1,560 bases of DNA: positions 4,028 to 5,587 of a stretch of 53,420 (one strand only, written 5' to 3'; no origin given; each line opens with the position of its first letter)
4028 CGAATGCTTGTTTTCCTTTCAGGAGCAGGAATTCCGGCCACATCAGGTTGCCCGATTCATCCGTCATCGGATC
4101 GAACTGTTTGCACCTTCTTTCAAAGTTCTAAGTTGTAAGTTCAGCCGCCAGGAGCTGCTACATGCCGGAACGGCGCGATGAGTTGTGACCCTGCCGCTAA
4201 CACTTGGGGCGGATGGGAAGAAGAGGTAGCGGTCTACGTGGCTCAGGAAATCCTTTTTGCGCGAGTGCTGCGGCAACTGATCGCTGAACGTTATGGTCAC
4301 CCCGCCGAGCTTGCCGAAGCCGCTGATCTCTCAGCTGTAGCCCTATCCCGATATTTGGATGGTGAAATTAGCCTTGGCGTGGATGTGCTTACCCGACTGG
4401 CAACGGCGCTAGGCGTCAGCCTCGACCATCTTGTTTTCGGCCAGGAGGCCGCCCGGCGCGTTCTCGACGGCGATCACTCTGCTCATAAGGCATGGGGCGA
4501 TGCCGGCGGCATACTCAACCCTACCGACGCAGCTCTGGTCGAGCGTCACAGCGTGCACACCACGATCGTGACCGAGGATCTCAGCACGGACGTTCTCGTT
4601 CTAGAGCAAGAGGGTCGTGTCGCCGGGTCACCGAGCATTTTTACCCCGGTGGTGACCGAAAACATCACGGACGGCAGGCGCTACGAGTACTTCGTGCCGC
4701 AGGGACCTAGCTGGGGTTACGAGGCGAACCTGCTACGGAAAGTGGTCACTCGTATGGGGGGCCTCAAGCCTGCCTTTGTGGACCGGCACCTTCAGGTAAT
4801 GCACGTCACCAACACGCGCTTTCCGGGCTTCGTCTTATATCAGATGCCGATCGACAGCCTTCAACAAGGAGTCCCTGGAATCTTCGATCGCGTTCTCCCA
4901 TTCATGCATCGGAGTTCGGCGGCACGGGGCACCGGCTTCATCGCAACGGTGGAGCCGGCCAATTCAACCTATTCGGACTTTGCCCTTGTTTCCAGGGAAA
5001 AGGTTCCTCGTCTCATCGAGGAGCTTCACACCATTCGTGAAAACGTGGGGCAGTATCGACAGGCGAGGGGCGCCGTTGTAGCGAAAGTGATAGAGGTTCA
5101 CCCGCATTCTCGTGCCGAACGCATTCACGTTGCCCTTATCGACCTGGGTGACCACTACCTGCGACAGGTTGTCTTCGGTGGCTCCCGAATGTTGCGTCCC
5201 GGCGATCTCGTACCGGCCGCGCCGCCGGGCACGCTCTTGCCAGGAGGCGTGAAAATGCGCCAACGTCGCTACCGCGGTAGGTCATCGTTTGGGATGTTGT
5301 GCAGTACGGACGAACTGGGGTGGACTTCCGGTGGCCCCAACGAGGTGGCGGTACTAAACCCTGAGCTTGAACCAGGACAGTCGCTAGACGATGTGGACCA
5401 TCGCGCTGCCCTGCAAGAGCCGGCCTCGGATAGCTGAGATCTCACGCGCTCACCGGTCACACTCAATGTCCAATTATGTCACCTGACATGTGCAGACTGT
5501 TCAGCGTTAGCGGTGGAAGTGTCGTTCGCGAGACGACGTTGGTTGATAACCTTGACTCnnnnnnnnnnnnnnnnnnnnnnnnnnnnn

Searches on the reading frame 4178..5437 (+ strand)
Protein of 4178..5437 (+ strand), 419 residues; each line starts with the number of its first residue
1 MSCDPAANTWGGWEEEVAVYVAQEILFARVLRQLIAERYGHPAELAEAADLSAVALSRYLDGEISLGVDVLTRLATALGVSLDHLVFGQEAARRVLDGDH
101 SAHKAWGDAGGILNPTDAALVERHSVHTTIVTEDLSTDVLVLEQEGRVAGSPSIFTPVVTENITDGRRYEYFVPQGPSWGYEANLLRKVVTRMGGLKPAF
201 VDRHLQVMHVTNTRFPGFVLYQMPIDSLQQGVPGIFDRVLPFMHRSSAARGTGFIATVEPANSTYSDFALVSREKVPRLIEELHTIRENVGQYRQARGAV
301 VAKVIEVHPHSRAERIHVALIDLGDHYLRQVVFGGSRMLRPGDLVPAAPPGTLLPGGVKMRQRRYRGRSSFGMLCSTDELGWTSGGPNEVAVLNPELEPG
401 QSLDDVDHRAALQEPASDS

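Call 3: search_protein_families(library=pfam, proteins=[window:4178-5437:+], max_evalue=1)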
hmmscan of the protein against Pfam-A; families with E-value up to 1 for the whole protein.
window:4178-5437:+ (419 aa): 5 families
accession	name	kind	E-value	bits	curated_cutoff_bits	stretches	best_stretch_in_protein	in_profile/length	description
PF01588.26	tRNA_bind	-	2.7e-09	37.4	27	1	300-401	2-95/96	Putative tRNA binding domain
PF13560.12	HTH_31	-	1.1e-06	29.3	27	1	27-83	2-59/64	Helix-turn-helix domain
PF01381.28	HTH_3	-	2.1e-06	28.1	23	1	43-85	13-55/55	Helix-turn-helix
PF13443.12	HTH_26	-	0.00088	19.9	22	1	31-83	2-55/63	Cro/C1-type HTH DNA-binding domain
PF07022.19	Phage_CI_repr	-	0.11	13.2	22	1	44-92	17-64/65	Bacteriophage CI repressor helix-turn-helix domain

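Call 4: search_protein_families(library=ncbifam, proteins=[window:4178-5437:+], max_evalue=1)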
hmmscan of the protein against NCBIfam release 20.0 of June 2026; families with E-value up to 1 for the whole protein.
window:4178-5437:+ (419 aa): 10 families
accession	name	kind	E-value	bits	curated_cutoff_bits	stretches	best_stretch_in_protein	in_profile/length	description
TIGR00472.1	pheT_bact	equivalog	2.3e-18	65.9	402.65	1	287-405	33-152/798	phenylalanine--tRNA ligase subunit beta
NF045760.1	YtpR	equivalog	4.4e-16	59.3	100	1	278-402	61-184/185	YtpR family tRNA-binding protein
NF041951.1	phage_RstR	subfamily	5.9e-06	26.5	80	1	43-91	19-67/108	RstR family transcriptional repressor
NF045867.1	PheT_Nterm_rel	equivalog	1.3e-05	25.3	120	1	264-381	55-169/171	TyrS-associated PheT N-terminal domain-related protein TapR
NF001882.0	PRK00629.5-4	equivalog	0.00033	19.1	527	1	274-383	21-127/725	phenylalanine--tRNA ligase subunit beta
NF010465.0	PRK13890.1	equivalog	0.0013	18.9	96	1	23-93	3-72/121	conjugal transfer protein TrbA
NF007492.0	PRK10089.1-1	equivalog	0.055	13.4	150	1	301-331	16-46/110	tRNA-binding protein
NF008900.0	PRK12267.1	equivalog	0.06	11.8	598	1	301-379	555-628/648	methionine--tRNA ligase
NF006015.0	PRK08154.1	subfamily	0.12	11.5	204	1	32-90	36-94/314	anaerobic benzoate catabolism transcriptional regulator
TIGR02497.1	yscI_hrpB_dom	equivalog_domain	0.18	11.8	23.45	1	64-86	14-36/39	type III secretion system inner rod subunit SctI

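Call 5: search_protein_families(library=padloc, proteins=[window:4178-5437:+], max_evalue=1)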
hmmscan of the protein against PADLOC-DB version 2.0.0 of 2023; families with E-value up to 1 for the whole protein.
window:4178-5437:+ (419 aa): 4 families
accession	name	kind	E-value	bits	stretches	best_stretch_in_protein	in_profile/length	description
PDLC03665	Control_protein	-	0.0017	16.6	1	24-85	6-68/77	control protein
PDLC04775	PDC-M69A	-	0.013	14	1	35-91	16-72/113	-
PDLC04757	PDC-M64B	-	0.017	13.1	1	14-83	17-86/128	-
PDLC02926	HTH_VI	-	0.02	13.1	1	42-92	17-67/92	-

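Call 6: search_protein_families(library=phrogs, proteins=[window:4178-5437:+], max_evalue=1)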
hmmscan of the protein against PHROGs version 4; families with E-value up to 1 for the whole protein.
window:4178-5437:+ (419 aa): 16 families
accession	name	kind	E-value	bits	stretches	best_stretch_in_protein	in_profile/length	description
phrog_21682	-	unknown function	4.7e-12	45.8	1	295-384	41-132/798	-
phrog_8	-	transcription regulation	1.3e-05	25.8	1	43-91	174-221/346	transcriptional regulator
phrog_4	-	transcription regulation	2e-05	24.8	1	28-93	138-199/400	transcriptional repressor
phrog_1373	-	transcription regulation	0.00017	22.6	1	42-92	79-129/166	transcriptional regulator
phrog_4583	-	transcription regulation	0.00021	22.3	1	30-90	14-74/81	transcriptional repressor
phrog_2328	-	transcription regulation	0.00021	22.1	1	43-94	32-80/128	transcriptional repressor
phrog_13326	-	unknown function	0.0048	18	1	43-102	11-70/151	-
phrog_7241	-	transcription regulation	0.0073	17.4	1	43-86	78-121/122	transcriptional regulator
phrog_5823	-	transcription regulation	0.0084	16.3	1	43-95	23-75/404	transcriptional regulator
phrog_2439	-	transcription regulation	0.022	14.7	1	30-83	11-64/367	transcriptional regulator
phrog_3037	-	transcription regulation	0.028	15.2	1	44-93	33-82/189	transcriptional repressor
phrog_3642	-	DNA, RNA and nucleotide metabolism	0.031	15.2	1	38-79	20-61/79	HTH DNA binding protein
phrog_6378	-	unknown function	0.051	14.6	1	40-93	22-75/131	-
phrog_2967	-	transcription regulation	0.051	14.1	1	27-86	11-70/225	transcriptional regulator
phrog_3949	-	transcription regulation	0.12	13.4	1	31-81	17-68/161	transcriptional repressor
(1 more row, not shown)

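Call 8: search_solved_structures(query=window:4178-5437:+, max_evalue=1)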
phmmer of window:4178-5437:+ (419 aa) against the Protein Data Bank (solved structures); distinct sequences matched with E-value up to 1: 18.
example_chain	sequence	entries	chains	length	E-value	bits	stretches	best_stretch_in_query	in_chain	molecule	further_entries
7k9m_B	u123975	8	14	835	6.7e-10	41.7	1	313-400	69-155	Phenylalanine--tRNA ligase beta subunit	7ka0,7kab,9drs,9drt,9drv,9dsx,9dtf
7k98_B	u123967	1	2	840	6.8e-10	41.6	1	313-400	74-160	Phenylalanine--tRNA ligase beta subunit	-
7daw_B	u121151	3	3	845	6.9e-10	41.6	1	313-400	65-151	Phenylalanine--tRNA ligase beta subunit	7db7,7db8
2rhs_B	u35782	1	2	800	1.7e-09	40.3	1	293-400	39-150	Phenylalanyl-tRNA synthetase beta chain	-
7n8y_B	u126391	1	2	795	1.8e-09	40.3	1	297-384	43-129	Phenylalanine--tRNA ligase beta subunit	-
3pco_B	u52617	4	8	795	3.7e-09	39.2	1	297-384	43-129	Phenylalanyl-tRNA synthetase, beta chain | Phenylalanine--tRNA ligase beta subunit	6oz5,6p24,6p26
6p8t_A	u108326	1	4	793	1.2e-08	37.6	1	295-380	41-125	Phenylalanine--tRNA ligase beta subunit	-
4p71_A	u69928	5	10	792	5.7e-07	32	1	297-381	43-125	Phenylalanine--tRNA ligase beta subunit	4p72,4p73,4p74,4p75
3bu2_A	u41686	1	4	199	1.3e-06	30.8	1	306-403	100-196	Putative tRNA-binding protein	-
2rhq_B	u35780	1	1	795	1.7e-06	30.4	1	317-400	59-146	Phenylalanyl-tRNA synthetase beta chain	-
2iy5_B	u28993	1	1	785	1.1e-05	27.8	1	296-404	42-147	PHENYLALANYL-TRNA SYNTHETASE BETA CHAIN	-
1b70_B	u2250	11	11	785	1.1e-05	27.8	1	296-404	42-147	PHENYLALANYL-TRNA SYNTHETASE | PROTEIN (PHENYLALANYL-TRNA SYNTHETASE) | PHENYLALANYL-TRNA SYNTHETASE BETA CHAIN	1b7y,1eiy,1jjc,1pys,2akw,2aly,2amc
1mkh_A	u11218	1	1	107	0.00068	21.9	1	301-379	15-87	C-terminal domain of Methionyl-tRNA synthetase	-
1rqg_A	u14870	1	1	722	0.0095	18.1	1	301-379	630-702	Methionyl-tRNA synthetase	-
9l08_A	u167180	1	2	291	0.17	14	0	356-410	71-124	Covalently Connected Cytochrome c555 trimer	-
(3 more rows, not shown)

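Call 9: find_homologous_proteins(query=window:4178-5437:+)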
Query window:4178-5437:+ (419 aa): 5 proteins with E <= 0.001 among 8000 candidates.
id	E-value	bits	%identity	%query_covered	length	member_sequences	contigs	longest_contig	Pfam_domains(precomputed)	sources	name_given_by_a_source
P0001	8.5e-280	946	100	100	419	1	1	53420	PF01381.29,PF01588.27,PF13560.13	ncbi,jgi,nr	ncbi:MAG TPA: helix-turn-helix domain-containing protein [Mycobacteriales bacterium]|jgi:tRNA-bindin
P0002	3.2e-52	196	39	65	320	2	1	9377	PF01381.29,PF13560.13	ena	-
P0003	2.1e-36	144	68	26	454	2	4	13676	PF01234.24,PF01588.27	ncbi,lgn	-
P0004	5.0e-32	129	72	22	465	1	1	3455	PF01588.27,PF07478.19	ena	-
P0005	1.8e-13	68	41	24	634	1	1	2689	PF03483.23,PF03484.22,PF17759.7,PF01588.27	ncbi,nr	ncbi:MAG: phenylalanine--tRNA ligase subunit beta, partial [Desulfuromonadales bacterium]|nr:phenyla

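Call 16: find_encoding_contigs(protein=P0002, flank=8000, max_places=3)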
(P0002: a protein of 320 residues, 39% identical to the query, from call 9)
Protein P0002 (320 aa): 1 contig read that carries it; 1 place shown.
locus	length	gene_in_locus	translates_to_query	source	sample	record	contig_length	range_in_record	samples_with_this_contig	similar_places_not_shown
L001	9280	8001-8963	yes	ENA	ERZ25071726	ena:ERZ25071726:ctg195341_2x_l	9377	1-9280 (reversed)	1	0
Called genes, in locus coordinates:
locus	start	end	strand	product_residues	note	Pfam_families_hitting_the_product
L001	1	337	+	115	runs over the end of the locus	-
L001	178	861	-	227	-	-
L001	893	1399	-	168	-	-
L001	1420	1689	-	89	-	-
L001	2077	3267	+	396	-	-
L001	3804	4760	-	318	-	-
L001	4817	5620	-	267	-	PF13489:Methyltransf_23 (weak), PF13649:Methyltransf_25, PF13847:Methyltransf_31, PF08241:Methyltransf_11, PF08242:Methyltransf_12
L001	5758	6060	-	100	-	-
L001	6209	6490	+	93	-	-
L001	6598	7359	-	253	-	-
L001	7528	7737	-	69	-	-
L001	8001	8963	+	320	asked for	PF13560:HTH_31, PF01381:HTH_3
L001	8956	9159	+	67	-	-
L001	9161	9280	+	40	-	?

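Call 17: find_encoding_contigs(protein=P0003, flank=8000, max_places=4)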
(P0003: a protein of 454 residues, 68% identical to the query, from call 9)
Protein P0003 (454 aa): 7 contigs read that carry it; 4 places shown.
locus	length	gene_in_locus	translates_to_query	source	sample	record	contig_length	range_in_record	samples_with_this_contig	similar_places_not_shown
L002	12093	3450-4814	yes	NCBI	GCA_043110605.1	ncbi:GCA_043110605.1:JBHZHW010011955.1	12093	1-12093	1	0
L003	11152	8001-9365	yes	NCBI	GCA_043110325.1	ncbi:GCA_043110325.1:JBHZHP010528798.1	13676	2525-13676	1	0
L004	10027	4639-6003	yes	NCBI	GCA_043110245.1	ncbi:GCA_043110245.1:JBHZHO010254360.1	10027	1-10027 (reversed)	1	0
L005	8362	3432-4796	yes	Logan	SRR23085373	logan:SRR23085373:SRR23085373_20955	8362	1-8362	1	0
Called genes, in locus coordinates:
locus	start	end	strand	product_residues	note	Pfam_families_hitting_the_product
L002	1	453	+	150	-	?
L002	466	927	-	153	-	-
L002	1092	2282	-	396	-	PF01266:DAO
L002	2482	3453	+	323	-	PF01381:HTH_3, PF12844:HTH_19 (faint)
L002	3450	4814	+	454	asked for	PF01588:tRNA_bind, PF01234:NNMT_PNMT_TEMT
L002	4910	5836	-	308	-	PF13560:HTH_31 (faint), PF01381:HTH_3 (weak)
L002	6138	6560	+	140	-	-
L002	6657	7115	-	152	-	-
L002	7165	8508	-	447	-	-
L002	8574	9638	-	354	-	PF01595:CNNM, PF00571:CBS (weak)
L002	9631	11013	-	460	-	PF01595:CNNM, PF00571:CBS (weak), PF03471:CorC_HlyC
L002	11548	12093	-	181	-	?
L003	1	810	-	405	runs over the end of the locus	-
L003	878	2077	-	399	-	PF02668:TauD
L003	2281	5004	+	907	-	PF13191:AAA_16 (weak), PF13432:TPR_16 (faint), PF00931:NB-ARC (weak), PF13401:AAA_22 (weak), PF17874:TPR_MalT (faint), PF13176:TPR_7 (faint), PF13424:TPR_12, PF13424:TPR_12, +6 more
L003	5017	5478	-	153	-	-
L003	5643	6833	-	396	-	PF01266:DAO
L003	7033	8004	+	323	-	PF01381:HTH_3, PF12844:HTH_19 (faint)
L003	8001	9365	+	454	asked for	PF01588:tRNA_bind, PF01234:NNMT_PNMT_TEMT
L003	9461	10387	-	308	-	PF13560:HTH_31 (faint), PF01381:HTH_3 (weak)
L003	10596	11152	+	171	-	?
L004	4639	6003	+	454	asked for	PF01588:tRNA_bind, PF01234:NNMT_PNMT_TEMT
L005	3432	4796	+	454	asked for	PF01588:tRNA_bind, PF01234:NNMT_PNMT_TEMT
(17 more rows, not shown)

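Call 18: find_encoding_contigs(protein=P0004, flank=8000, max_places=3)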
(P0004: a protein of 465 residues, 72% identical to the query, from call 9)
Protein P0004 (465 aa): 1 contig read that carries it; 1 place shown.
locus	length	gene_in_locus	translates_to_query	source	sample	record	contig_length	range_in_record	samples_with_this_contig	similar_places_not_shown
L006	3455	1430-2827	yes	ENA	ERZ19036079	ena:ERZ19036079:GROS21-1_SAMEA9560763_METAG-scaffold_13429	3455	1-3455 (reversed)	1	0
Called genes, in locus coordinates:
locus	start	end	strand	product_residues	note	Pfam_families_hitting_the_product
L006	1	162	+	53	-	?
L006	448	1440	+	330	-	PF13443:HTH_26 (weak), PF13560:HTH_31 (weak), PF01381:HTH_3, PF07022:Phage_CI_repr (weak)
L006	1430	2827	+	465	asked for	PF01588:tRNA_bind, PF07478:Dala_Dala_lig_C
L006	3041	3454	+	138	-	?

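Call 55: search_protein_families(library=pfam, proteins=[P0003, P0004, L001:6598-7359:-], max_evalue=0.01)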
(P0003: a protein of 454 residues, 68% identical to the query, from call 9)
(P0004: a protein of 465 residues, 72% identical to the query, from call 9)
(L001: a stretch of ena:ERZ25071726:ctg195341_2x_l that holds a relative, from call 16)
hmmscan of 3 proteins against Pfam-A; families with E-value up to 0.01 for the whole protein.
P0003 (454 aa): 2 families
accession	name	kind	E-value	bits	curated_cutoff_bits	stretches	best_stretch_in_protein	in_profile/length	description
PF01234.23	NNMT_PNMT_TEMT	-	2.3e-32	112.7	25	1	215-438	18-244/261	NNMT/PNMT/TEMT family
PF01588.26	tRNA_bind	-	9.2e-09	35.7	27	1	45-144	1-91/96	Putative tRNA binding domain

P0004 (465 aa): 2 families
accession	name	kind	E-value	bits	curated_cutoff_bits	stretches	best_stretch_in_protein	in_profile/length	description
PF07478.18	Dala_Dala_lig_C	-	5e-16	59.3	24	1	218-422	1-197/204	D-ala D-ala ligase C-terminus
PF01588.26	tRNA_bind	-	2e-09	37.9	27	1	6-109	1-95/96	Putative tRNA binding domain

L001:6598-7359:- (253 aa): 0 families

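Call 79: search_protein_families(library=padloc, proteins=[L003:2281-5004:+, P0003, P0004], max_evalue=0.01)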
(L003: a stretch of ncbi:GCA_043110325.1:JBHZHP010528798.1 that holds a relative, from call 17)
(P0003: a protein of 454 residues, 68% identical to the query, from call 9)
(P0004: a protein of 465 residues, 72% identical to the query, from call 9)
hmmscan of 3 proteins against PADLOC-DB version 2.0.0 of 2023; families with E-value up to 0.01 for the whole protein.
L003:2281-5004:+ (907 aa): 2 families
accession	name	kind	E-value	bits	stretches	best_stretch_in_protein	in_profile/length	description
PDLC01169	TPR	-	3.7e-39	132.6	5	613-726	109-221/252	TPR repeats containing protein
PDLC05012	PDC-S39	-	0.0093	12.7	0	613-674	219-280/615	-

P0003 (454 aa): 0 families

P0004 (465 aa): 0 families

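Call 80: search_protein_families(library=ncbifam, proteins=[P0003, P0004], max_evalue=0.01)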
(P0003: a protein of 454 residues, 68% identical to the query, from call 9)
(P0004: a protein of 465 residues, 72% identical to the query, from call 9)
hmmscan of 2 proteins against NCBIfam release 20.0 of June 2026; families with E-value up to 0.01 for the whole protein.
P0003 (454 aa): 6 families
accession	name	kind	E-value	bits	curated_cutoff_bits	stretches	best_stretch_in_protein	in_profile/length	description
NF041360.1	GntF_guanitoxin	equivalog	5.3e-31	107.7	60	1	217-433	25-250/273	guanitoxin biosynthesis pre-guanitoxin forming N-methyltransferase GntF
TIGR00472.1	pheT_bact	equivalog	2.3e-17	62.5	402.65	1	41-153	42-153/798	phenylalanine--tRNA ligase subunit beta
NF045760.1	YtpR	equivalog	1.4e-11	44.6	100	1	43-149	81-184/185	YtpR family tRNA-binding protein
NF040568.1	SCO2525_fam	equivalog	3.7e-09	36.4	240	1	237-454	36-242/242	SCO2525 family SAM-dependent methyltransferase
NF001882.0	PRK00629.5-4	equivalog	0.00092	17.6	527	1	43-129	44-126/725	phenylalanine--tRNA ligase subunit beta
NF045867.1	PheT_Nterm_rel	equivalog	0.0048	16.9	120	1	45-128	89-169/171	TyrS-associated PheT N-terminal domain-related protein TapR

P0004 (465 aa): 35 families (the best 25 are shown)
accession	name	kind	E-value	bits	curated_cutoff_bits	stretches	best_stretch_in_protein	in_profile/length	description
TIGR00472.1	pheT_bact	equivalog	3.9e-20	71.7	402.65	1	2-112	42-151/798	phenylalanine--tRNA ligase subunit beta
NF045760.1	YtpR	equivalog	1e-14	54.8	100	1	5-91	82-165/185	YtpR family tRNA-binding protein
TIGR01205.1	D_ala_D_alaTIGR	subfamily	1.8e-14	53.5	245.65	1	191-413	85-300/318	D-alanine--D-alanine ligase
NF002378.0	PRK01372.1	subfamily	5e-14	51.7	243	1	209-432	98-302/305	D-alanine--D-alanine ligase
NF002525.0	PRK01966.1-1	equivalog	4e-10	39.2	457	1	214-434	143-353/364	D-alanine--D-alanine ligase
NF011169.0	PRK14571.1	equivalog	8.5e-10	38.5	404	1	247-428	116-292/300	D-alanyl-alanine synthetase A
NF002528.0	PRK01966.1-4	subfamily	2.8e-08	33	262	1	209-434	139-361/366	D-alanine--D-alanine ligase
NF000206.1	D_ala_D_lac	equivalog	6.6e-08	31.9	550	1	192-400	112-314/342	D-alanine--(R)-lactate ligase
NF012216.1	D_ala_D_lac_VanB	exception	8.5e-08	31.7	750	1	192-398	111-311/342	D-alanine--(R)-lactate ligase VanB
NF002527.0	PRK01966.1-3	equivalog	1.9e-07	30.6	310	1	251-413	151-311/332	D-alanine--D-alanine ligase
NF009402.0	PRK12767.1-1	equivalog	2.7e-07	29.7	218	1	252-324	144-217/329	carbamoyl phosphate synthase-like protein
NF000091.3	D_ala_D_ser_VanG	exception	2.8e-07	29.7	495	1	191-422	114-334/344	D-alanine--D-serine ligase VanG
NF045867.1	PheT_Nterm_rel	equivalog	3.5e-07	30.4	120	1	4-88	87-169/171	TyrS-associated PheT N-terminal domain-related protein TapR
NF002526.0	PRK01966.1-2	equivalog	6.1e-07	28.6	449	1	170-434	95-350/362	D-alanine--D-alanine ligase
NF012215.1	D_ala_D_lac_VanD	exception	8.4e-07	28.6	700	1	250-399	159-313/343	D-alanine--(R)-lactate ligase VanD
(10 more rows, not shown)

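Call 88: search_dna_similar(query=window:4238-5437:+, collection=plasmids, mode=protein, max_evalue=0.00001, max_rows=15)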
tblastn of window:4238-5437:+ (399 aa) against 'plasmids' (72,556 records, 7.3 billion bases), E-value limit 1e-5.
Records with a match: 2; places in all: 2; records where one place covers at least 80% of the query: 0.
Best place of each record, by identity: <60% 2.
By first word of the organism name: Neisseria 2.
By predicted mobility (MOB-suite, as given by PLSDB): non-mobilizable 2.
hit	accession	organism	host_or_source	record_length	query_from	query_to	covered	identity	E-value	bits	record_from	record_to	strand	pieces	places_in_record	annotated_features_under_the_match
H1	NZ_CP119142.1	Neisseria gonorrhoeae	Homo sapiens,whole organism,synovial ...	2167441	278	379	26%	41.2%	8e-6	56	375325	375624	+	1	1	none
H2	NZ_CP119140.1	Neisseria gonorrhoeae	Homo sapiens,whole organism,blood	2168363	278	379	26%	41.2%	8e-6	56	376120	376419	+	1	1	none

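Call 89: search_dna_similar(query=window:4238-5437:+, collection=phages, mode=protein, max_evalue=0.00001, max_rows=15)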
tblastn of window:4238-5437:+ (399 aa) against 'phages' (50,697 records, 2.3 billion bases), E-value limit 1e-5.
No match.
